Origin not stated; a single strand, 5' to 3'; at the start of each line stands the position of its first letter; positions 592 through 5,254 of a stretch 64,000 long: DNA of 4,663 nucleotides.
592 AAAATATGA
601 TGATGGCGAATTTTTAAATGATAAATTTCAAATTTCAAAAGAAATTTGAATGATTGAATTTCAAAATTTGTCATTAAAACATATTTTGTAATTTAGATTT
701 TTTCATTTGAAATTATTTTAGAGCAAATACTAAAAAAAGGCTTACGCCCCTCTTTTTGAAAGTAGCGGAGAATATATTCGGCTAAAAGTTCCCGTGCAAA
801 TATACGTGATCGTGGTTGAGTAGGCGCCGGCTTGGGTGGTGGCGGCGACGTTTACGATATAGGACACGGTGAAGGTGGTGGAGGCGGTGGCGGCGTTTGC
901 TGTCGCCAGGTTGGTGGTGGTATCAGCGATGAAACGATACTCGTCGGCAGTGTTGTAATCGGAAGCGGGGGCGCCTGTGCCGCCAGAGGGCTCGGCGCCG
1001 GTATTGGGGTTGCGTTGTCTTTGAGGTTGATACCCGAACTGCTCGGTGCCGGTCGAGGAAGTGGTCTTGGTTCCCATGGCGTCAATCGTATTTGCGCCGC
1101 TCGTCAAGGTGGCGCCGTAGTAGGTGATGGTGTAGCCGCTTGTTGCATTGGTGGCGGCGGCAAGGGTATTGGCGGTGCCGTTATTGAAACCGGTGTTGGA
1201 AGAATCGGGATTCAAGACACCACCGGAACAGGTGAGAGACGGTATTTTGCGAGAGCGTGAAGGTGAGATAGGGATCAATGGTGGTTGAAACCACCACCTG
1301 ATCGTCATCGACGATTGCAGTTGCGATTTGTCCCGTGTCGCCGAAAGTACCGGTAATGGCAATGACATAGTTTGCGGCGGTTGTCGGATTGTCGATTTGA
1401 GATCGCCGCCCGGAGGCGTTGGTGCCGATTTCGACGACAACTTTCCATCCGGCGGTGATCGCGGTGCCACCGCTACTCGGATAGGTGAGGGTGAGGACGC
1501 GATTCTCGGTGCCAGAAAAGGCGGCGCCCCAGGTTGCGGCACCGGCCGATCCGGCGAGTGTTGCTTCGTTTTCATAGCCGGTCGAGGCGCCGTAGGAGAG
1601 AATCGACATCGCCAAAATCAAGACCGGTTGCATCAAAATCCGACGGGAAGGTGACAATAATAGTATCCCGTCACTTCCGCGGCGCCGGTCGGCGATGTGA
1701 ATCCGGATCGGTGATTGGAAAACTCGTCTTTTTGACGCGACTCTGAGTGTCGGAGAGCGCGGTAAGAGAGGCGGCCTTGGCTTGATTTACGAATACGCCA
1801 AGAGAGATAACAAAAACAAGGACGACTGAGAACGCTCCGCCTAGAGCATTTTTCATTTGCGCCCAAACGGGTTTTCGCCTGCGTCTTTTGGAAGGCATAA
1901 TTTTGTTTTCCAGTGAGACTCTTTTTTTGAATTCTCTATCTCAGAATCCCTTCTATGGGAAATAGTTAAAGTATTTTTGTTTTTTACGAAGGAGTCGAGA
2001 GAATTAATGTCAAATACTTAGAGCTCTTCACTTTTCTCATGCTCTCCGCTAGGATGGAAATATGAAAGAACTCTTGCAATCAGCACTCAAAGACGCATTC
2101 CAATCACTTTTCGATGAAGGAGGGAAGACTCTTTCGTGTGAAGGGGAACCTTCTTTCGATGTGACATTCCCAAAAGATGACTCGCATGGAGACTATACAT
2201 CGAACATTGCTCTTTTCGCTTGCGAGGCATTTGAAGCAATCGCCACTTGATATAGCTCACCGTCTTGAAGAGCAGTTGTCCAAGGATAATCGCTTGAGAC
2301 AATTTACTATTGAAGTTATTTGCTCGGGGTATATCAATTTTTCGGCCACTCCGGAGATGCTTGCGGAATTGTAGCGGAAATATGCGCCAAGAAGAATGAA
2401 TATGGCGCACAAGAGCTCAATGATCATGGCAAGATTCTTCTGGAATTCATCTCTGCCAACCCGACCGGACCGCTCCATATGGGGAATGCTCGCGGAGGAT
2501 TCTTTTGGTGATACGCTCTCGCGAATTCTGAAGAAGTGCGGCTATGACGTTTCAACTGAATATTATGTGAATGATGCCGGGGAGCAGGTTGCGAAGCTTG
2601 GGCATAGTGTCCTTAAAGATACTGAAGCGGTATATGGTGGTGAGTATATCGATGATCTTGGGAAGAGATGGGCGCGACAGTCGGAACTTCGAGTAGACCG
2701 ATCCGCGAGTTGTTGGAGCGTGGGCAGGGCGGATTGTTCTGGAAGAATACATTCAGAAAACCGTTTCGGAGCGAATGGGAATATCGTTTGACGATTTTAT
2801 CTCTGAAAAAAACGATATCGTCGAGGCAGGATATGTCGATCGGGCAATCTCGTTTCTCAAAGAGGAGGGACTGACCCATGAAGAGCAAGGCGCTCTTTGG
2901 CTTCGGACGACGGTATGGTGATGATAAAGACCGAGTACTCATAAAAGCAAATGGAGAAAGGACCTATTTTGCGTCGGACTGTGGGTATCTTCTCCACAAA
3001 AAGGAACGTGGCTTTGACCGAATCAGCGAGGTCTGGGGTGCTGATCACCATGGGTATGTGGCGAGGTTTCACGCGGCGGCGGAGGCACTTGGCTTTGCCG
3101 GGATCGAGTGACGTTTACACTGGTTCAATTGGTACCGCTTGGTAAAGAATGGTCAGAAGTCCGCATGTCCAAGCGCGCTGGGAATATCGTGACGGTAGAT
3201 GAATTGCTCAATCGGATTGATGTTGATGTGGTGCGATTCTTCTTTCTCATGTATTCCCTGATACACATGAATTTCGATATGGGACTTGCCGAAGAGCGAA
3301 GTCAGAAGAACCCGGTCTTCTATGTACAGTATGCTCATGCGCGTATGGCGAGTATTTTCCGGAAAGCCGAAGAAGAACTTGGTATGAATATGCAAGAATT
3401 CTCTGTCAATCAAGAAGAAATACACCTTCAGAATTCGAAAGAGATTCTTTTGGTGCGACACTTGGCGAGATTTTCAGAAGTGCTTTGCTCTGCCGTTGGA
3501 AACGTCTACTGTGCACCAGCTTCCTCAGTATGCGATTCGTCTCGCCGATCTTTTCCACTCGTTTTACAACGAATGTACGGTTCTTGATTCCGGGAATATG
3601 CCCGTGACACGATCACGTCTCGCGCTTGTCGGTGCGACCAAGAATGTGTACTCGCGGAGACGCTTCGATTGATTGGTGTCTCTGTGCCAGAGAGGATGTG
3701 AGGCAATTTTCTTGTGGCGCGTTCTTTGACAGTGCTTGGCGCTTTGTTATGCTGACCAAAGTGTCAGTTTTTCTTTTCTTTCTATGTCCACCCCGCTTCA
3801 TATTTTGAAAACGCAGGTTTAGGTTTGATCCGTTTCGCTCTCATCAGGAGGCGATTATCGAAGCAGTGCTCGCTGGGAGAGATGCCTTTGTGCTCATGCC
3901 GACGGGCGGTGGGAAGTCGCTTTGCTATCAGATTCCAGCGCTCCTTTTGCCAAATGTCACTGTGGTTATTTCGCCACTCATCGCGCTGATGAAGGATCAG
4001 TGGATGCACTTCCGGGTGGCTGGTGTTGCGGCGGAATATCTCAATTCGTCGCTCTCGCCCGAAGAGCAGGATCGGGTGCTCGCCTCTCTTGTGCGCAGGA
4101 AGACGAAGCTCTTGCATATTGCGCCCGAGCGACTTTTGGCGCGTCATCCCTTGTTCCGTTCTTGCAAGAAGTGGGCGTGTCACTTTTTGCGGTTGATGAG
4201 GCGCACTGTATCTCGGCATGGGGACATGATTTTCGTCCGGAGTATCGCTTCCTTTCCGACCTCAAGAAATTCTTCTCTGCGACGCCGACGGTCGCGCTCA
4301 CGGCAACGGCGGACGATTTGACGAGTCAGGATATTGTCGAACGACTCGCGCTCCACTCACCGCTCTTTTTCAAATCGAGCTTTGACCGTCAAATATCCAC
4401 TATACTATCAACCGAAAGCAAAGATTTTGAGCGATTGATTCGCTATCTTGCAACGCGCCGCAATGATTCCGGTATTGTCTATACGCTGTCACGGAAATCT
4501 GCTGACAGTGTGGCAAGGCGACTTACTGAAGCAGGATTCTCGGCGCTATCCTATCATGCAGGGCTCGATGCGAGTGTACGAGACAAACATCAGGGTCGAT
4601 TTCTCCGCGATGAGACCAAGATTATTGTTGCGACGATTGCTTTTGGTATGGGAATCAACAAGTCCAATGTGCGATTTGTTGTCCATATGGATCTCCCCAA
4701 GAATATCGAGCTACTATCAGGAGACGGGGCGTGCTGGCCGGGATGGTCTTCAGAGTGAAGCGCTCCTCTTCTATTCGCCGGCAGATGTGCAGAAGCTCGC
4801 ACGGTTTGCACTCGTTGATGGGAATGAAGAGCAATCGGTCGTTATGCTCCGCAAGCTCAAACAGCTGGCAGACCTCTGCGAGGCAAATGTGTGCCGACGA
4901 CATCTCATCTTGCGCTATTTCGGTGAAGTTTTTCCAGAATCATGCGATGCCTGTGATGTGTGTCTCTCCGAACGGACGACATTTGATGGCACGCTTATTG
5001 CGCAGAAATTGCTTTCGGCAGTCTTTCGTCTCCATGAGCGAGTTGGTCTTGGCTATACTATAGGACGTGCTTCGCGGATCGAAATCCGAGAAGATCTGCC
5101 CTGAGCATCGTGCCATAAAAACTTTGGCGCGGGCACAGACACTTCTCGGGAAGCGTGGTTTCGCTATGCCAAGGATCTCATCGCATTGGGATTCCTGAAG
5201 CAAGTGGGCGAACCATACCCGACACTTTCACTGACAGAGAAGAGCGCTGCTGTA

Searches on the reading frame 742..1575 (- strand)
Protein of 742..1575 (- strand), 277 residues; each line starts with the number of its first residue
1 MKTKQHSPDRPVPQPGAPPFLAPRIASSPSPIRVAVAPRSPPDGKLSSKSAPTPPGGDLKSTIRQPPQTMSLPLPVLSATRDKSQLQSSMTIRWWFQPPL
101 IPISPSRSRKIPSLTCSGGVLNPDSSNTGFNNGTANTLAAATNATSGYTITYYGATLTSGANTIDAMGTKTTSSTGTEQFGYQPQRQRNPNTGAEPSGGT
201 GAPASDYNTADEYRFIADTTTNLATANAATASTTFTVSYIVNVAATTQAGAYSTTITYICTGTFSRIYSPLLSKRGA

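Call 80: find_encoding_contigs(protein=window:742-1575:-, flank=8000, max_places=8)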
Protein window:742-1575:- (277 aa): no gene with exactly this product is on record in the collection.

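Call 101: search_protein_families(library=pfam, proteins=[window:742-1575:-], max_evalue=0.001)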
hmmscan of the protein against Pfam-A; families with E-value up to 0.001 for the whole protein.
window:742-1575:- (277 aa): 0 families

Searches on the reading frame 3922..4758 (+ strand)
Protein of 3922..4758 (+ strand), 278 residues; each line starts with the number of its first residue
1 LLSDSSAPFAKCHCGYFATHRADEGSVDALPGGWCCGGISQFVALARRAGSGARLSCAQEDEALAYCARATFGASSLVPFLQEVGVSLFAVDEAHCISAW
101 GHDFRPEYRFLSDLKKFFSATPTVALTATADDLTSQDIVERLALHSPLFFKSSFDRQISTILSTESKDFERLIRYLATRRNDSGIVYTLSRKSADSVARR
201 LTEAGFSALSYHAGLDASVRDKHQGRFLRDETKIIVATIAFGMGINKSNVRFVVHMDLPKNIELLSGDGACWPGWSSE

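Call 47: search_protein_families(library=pfam, proteins=[window:3922-4758:+], max_evalue=0.001)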
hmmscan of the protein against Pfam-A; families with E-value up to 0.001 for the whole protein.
window:3922-4758:+ (278 aa): 2 families
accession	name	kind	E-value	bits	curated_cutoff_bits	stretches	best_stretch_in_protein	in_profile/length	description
PF00271.37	Helicase_C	-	2.4e-13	50.7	23.5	1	169-263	3-97/110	Helicase conserved C-terminal domain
PF00270.35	DEAD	-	1.9e-05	24.9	26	1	86-131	118-161/167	DEAD/DEAH box helicase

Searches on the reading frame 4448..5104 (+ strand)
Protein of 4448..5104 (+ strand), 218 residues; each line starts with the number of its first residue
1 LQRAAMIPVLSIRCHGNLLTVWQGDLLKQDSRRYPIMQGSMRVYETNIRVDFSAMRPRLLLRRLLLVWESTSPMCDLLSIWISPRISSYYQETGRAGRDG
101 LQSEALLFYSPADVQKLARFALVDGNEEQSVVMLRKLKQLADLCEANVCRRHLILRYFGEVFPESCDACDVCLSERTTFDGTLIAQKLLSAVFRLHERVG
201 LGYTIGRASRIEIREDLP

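Call 47: search_protein_families(library=pfam, proteins=[window:4448-5104:+], max_evalue=0.001)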
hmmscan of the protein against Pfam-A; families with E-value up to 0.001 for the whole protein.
window:4448-5104:+ (218 aa): 2 families
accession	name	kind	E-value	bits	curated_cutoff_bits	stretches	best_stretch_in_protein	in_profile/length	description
PF16124.10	RecQ_Zn_bind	-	6.2e-16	59.3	25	1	111-173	1-66/66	RecQ zinc-binding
PF09382.16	RQC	-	6.8e-05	23.1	23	1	176-205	2-31/114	RQC domain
